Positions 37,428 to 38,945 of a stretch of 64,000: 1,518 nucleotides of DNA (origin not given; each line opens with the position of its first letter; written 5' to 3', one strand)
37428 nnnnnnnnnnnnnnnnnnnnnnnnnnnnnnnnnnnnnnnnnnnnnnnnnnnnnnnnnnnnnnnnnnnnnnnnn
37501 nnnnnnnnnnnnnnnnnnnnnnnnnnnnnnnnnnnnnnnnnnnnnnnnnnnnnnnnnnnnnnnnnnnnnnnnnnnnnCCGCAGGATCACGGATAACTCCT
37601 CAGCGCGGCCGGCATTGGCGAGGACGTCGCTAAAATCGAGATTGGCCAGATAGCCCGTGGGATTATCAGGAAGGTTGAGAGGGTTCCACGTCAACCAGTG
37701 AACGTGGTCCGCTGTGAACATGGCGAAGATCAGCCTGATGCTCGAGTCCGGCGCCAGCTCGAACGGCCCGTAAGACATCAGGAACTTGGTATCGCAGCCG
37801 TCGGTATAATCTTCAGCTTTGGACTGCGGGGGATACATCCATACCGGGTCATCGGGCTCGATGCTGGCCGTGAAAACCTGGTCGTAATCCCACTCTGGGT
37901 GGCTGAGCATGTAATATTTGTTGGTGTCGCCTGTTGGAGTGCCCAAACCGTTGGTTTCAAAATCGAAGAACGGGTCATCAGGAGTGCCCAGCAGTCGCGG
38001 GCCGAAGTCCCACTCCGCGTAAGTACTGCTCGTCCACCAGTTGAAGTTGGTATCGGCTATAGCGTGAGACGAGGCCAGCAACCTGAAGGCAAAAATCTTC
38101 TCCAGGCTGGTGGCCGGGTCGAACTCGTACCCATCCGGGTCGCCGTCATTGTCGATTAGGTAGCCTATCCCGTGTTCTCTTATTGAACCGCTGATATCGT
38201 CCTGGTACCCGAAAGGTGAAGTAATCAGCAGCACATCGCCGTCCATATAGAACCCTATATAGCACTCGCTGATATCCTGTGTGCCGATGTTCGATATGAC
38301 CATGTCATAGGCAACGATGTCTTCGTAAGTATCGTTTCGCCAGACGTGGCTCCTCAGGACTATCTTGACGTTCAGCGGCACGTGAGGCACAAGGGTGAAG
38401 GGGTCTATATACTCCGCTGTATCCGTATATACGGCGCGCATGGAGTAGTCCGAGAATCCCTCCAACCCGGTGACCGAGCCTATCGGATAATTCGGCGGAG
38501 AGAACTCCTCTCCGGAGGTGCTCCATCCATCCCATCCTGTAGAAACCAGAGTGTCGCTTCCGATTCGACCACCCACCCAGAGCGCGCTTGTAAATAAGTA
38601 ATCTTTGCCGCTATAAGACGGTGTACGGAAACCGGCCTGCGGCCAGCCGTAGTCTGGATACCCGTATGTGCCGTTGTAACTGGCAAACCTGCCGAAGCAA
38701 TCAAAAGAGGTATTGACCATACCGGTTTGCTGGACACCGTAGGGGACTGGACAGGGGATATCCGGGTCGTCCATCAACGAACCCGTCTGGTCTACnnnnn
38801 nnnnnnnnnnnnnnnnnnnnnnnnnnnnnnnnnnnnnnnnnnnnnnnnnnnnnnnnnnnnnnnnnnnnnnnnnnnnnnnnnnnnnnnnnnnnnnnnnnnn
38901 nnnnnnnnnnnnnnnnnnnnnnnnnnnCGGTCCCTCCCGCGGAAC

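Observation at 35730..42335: Tandem pair of ~1060-aa paralogous secreted proteins with T9SS-type tails and no recognisable enzyme family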

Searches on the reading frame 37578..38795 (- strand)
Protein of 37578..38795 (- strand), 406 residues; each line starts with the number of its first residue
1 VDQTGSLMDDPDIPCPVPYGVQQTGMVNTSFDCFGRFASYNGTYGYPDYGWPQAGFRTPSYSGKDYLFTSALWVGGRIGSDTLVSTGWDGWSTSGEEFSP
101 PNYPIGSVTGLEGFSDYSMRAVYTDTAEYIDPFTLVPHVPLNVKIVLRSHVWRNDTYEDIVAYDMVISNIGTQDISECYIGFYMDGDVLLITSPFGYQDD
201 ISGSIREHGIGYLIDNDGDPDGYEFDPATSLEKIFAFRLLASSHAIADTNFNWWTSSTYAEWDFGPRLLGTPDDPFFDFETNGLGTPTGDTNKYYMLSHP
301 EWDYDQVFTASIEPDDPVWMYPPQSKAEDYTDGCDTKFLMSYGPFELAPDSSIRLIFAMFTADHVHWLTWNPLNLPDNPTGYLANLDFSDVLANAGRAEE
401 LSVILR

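Call 28: predict_structure(alignment_id=A1)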
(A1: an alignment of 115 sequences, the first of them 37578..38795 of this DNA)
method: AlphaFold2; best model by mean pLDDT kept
length: 406 residues; sequences in the alignment: 115
mean_pLDDT: 94.6   pTM: 0.93
mean pLDDT of the five models: 94.6, 94.5, 94.4, 94.2, 93.7
residues with pLDDT >= 90: 356; 70-90: 37; 50-70: 7; < 50: 6
segments of 3 or more residues with pLDDT < 50: 1-6
pLDDT, mean of each block of 10 residues (from residue 1): 55 91 96 94 71 92 96 98 96 90 95 94 92 88 98 97 99 98 97 95 98 98 97 98 98 97 97 97 95 97 98 98 97 98 98 99 98 98 98 98 97
secondary structure, 60 per line:
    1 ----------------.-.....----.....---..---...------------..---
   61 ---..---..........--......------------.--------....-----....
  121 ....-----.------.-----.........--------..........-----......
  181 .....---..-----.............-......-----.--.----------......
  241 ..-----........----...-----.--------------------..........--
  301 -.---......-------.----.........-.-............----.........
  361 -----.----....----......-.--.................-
elements in order: E19-23 E28-32 E69-78 E81-86 E108-111 E117-124 E143-151 E160-169 E175-185 H196-199 E200-205 E210-215 E235-242 E248-255 H289-298 H306-311 H324-332 E336-347 E352-360 H371-374 H379-384 H389-405
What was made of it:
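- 37578..38795 (-): Gene A N-module (residues 45-450): beta-supersandwich followed by a small helical subdomain; the core domain of the whole family. AlphaFold2 pLDDT 94.6, pTM 0.93 (call 28).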

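Call 30: fold_search(model_id=the predicted structure, library=pdb)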
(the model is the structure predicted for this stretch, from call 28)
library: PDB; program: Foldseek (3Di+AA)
matches with E <= 10: 371; with E <= 0.001: 52
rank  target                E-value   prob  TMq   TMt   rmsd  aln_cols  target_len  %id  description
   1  9ju0_CCC              1.1e-07  1.00  0.45  0.22  11.4       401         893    8  C-terminally truncated dextran dextrinase bound with acarbose (released 2025-09-03)
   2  9ju0_AAA              1.7e-07  1.00  0.45  0.22  11.3       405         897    8  C-terminally truncated dextran dextrinase bound with acarbose (released 2025-09-03)
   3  7w2t_A                2.1e-07  1.00  0.41  0.24   9.6       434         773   10  Crystal structure of TxGH116 E730Q mutant from Thermoanaerobacterium xylanolyticum with glucose (released 2022-04-06)
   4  8i5o                  2.3e-07  1.00  0.41  0.24   9.4       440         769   11  Crystal structure of TxGH116 D593A acid/base mutant from Thermoanaerobacterium xylanolyticum (released 2023-05-03)
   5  8r06                  4.3e-07  1.00  0.38  0.23   9.7       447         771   10  CRYSTAL STRUCTURE OF THERMOANAEROBACTERIUM XYLANOLYTICUM GH116 BETA-GLUCOSIDASE WITH A COVALENTLY BOUND CYCLOPHELLITOL A (released 2023-11-22)
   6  8r1m_A                4.8e-07  1.00  0.39  0.23   9.9       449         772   10  Structure of TxGH116 with covalently bound N-azido-octyl aziridine (released 2024-10-02)
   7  7dkw_A                4.8e-07  1.00  0.36  0.22   9.9       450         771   10  Crystal structure of TxGH116 E441G nucleophile mutant from Thermoanaerobacterium xylanolyticum with autocondensation p (released 2021-06-23)
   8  8rfe_A                5.6e-07  1.00  0.40  0.07  11.4       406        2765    8  CgsiGP2 sample in nanodisc (released 2024-03-20)
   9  7w2s                  5.6e-07  1.00  0.40  0.24  10.0       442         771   10  Crystal structure of TxGH116 E730A mutant from Thermoanaerobacterium xylanolyticum with glucose (released 2022-04-06)
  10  7dks                  5.9e-07  1.00  0.39  0.23   9.0       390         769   10  Crystal structure of TxGH116 E441A nucleophile mutant from Thermoanaerobacterium xylanolyticum (released 2021-06-23)
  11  5ost                  1.5e-06  1.00  0.39  0.23  10.3       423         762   10  Beta-glucosidase from Thermoanaerobacterium xylolyticum GH116 in complex with Gluco-1H-imidazole (released 2018-04-11)
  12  8hob_A                2.0e-06  1.00  0.37  0.21  10.2       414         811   10  The cryo-EM structure of cellobiose phosphorylase from Clostridium thermocellum ( variant) (released 2024-03-20)
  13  3qde_A                2.0e-06  1.00  0.35  0.20  10.5       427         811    9  The structure of Cellobiose phosphorylase from Clostridium thermocellum in complex with phosphate (released 2011-11-09)
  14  6ggy_A                2.2e-06  1.00  0.37  0.19  10.1       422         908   10  Paenibacillus sp. YM1 laminaribiose phosphorylase with sulphate bound (released 2018-06-13)
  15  8ic6_A                2.2e-06  1.00  0.38  0.20   9.9       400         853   11  exo-beta-D-arabinanase ExoMA2 from Microbacterium arabinogalactanolyticum in complex with Tris (released 2023-08-16)
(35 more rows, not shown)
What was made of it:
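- The N-module resembles the non-catalytic N-domains of GH15, GH116, GH94, GH149, GH161 and GH63 enzymes and YidC P1 (call 30).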

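Call 41: search_protein_representatives(alignment_id=A3)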
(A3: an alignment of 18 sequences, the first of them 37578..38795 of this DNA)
Query: 18 sequences, 411 profile positions. Proteins with E-value up to 0.001 (for the whole library): 4102; up to 1e-10: 1665; up to 1e-30: 601. The best 150 are listed.
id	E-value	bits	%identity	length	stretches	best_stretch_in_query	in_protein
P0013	2.3e-157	540.6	-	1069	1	3-408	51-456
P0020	3.8e-156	536.6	-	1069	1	5-410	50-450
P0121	1.1e-151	521.9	-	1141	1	5-409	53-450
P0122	9.2e-151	518.8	-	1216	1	12-408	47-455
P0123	2.9e-147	507.3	-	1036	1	6-410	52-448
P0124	3.9e-146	503.6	-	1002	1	6-407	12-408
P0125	3.4e-145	500.5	-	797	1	8-408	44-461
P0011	2.2e-144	497.8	-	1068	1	8-405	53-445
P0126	9.5e-143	492.4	-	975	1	10-408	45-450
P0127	3.6e-142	490.5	-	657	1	9-408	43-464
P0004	3.6e-142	490.5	-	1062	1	4-409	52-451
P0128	6.2e-141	486.5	-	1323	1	10-408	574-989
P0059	4.5e-140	483.6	-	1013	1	6-410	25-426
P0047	1.4e-139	482.0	-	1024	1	5-407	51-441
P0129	8.4e-139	479.4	-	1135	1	6-408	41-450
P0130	7.3e-137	473.1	-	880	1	12-408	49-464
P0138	6.2e-134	463.4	-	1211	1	9-408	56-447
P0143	2.7e-132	458.0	-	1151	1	12-408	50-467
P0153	8.7e-130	449.7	-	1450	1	7-406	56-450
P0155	5.0e-129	447.3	-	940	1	12-408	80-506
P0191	1.8e-119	415.8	-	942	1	20-408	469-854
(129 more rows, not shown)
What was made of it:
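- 37578..38795 (-): 4102 clusters match its profile (call 41).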

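Call 42: search_protein_families(library=pfam, proteins=[P0128, P0191, P0153, P0122, P0138, P0143, P0130, P0125, P0155], max_evalue=0.01)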
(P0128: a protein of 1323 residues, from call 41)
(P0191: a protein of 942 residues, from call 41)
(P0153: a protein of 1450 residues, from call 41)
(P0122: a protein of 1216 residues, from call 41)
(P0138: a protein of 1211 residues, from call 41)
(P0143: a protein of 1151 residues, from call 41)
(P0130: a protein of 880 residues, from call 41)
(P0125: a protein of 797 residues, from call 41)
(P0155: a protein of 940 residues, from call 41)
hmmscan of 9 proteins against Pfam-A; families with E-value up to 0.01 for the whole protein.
P0128 (1323 aa): 3 families
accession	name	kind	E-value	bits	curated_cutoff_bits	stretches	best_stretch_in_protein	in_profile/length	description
PF13517.12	FG-GAP_3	-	4.5e-46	155.7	26.9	6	302-360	1-60/61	FG-GAP-like repeat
PF01839.29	FG-GAP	-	1.2e-14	54.2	22.1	3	343-372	2-37/37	FG-GAP repeat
PF13205.12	Big_5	-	8.6e-14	52.6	23.6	1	25-126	4-104/105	Bacterial Ig-like domain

P0191 (942 aa): 3 families
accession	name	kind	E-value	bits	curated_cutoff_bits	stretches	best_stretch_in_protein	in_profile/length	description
PF12768.13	Rax2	-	1.6e-10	41.2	28.8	1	184-314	23-168/254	Rax2 C-terminal beta propeller domain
PF19565.4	DUF6087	-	1.6e-09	38.4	27.1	0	212-226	44-58/99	Family of unknown function (DUF6087)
PF17164.10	DUF5122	-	9.3e-08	32.6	27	0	240-262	3-25/36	Domain of unknown function (DUF5122) beta-propeller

P0153 (1450 aa): 4 families
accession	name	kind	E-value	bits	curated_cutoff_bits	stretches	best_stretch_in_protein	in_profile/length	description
PF00041.27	fn3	-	6.9e-09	36.2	25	1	460-560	2-83/84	Fibronectin type III domain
PF13860.13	FlgD_ig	-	6.9e-09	36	27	1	1376-1437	11-75/79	FlgD Ig-like domain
PF18962.6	Por_Secre_tail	-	7.7e-05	23.3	27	1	1367-1445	2-72/75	Secretion system C-terminal sorting domain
PF13585.12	CHU_C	-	0.002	18.6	27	1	1383-1437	25-72/86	CHU_C Type IX secretion signal domain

P0122 (1216 aa): 2 families
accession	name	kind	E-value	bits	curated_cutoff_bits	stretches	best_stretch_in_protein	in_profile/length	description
PF18962.6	Por_Secre_tail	-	7.8e-08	32.9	27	1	1138-1213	2-74/75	Secretion system C-terminal sorting domain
PF13860.13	FlgD_ig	-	8.6e-08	32.5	27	1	1150-1200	14-72/79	FlgD Ig-like domain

P0138 (1211 aa): 3 families
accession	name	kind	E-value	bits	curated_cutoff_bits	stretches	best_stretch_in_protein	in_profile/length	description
PF18962.6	Por_Secre_tail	-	1.9e-08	34.9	27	1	1128-1208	2-74/75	Secretion system C-terminal sorting domain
PF13860.13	FlgD_ig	-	1.4e-07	31.8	27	1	1147-1198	24-75/79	FlgD Ig-like domain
PF13585.12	CHU_C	-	0.00038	20.9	27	1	1146-1204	27-79/86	CHU_C Type IX secretion signal domain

P0143 (1151 aa): 4 families
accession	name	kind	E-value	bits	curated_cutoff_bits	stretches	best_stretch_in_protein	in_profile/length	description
PF18962.6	Por_Secre_tail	-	9e-10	39.2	27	1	1074-1148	3-74/75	Secretion system C-terminal sorting domain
PF13860.13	FlgD_ig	-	0.00019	21.8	27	1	1084-1132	15-69/79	FlgD Ig-like domain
PF00963.24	Cohesin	-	0.0003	21.4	24.1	1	934-979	4-51/139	Cohesin domain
PF13620.12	CarboxypepD_reg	-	0.0012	19.6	32.3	0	754-805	2-56/82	Carboxypeptidase regulatory-like domain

P0130 (880 aa): 0 families

P0125 (797 aa): 0 families

P0155 (940 aa): 0 families

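Call 49: find_related_loci(query=A4, collection=genome_contigs, flank=6000)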
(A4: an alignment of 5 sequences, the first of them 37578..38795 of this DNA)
Query A4 (406 aa) in genome_contigs; peptide patterns used: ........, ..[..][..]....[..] (x = any residue, [..] = any of these).
80 stretches matched a pattern; 49 encode a relative of the query (tblastn E <= 1e-3); 47 distinct loci.
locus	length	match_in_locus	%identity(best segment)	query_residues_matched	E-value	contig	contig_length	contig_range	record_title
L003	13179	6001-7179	51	10-398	3e-122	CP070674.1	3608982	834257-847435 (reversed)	MAG: Candidatus Zixiibacteriota bacterium isolate bin72 chromosome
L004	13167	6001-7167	51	12-402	2e-118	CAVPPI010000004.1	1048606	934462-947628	MAG: uncultured candidate division Zixibacteria bacterium isolate MFD09964.bin.1.280 genome assembly, contig: contig_263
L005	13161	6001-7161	51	11-398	3e-112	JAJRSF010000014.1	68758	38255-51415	MAG: Candidatus Zixiibacteriota bacterium isolate Dive100_bin4.60 k141_167686, whole genome shotgun sequence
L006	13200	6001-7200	49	10-405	3e-112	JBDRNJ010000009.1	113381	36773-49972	MAG: bacterium isolate MEGAHIT-group-1.882 k141_10612170, whole genome shotgun sequence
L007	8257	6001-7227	48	6-405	4e-110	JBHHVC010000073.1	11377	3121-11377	MAG: Candidatus Zixiibacteriota bacterium isolate S.4.sp3_bin.43 NODE_2371_length_11377_cov_4.863540, whole genome shotg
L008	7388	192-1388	47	10-405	4e-109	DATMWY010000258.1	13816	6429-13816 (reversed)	MAG TPA_asm: Candidatus Deferrimicrobium sp. isolate SMAG_U13106 k141_331006, whole genome shotgun sequence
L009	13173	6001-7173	48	16-405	2e-105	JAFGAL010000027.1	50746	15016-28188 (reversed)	MAG: Candidatus Zixiibacteriota bacterium isolate Zod_maxbin.0182_1 k87_5469913, whole genome shotgun sequence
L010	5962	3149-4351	46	6-405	1e-105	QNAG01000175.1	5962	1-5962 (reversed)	MAG: Candidatus Zixiibacteriota bacterium isolate B120_G9 B120_Guay9_scaffold_23562, whole genome shotgun sequence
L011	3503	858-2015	47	19-405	2e-105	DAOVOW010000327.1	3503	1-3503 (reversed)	MAG TPA_asm: bacterium isolate CSMAG_1533 CSMAG_1533_k141_496636_length_3503_cov_17.0000, whole genome shotgun sequence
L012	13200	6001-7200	45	10-406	5e-100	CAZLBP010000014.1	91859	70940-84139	MAG TPA_asm: uncultured Ignavibacteriales bacterium isolate SRP141376_co3_222 genome assembly, contig: NODE_452_length_9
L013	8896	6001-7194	44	16-405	7e-100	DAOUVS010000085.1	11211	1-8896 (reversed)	MAG TPA_asm: Candidatus Zixiibacteriota bacterium isolate CSMAG_855 CSMAG_855_k127_2917345_length_11211_cov_11.0000, who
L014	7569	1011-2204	45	1-396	2e-99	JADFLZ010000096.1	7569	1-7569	MAG: Candidatus Zixiibacteriota bacterium isolate B55T3L14 B55T3L14_NODE8937, whole genome shotgun sequence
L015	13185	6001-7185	45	16-406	9e-98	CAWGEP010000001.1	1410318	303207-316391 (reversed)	MAG: uncultured bacterium isolate MFD01872.bin.1.291 genome assembly, contig: contig_144638, whole genome shotgun sequen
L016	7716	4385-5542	44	19-402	2e-97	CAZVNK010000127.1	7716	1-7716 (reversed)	MAG TPA_asm: uncultured Ignavibacteriaceae bacterium isolate binchicken_co42_233 genome assembly, contig: NODE_17089_len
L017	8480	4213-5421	47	11-405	5e-95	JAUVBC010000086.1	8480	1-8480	MAG: Candidatus Zixiibacteriota bacterium isolate CSMAG_235 CSMAG_235_k127_14623863_length_8480_cov_12.1637, whole genom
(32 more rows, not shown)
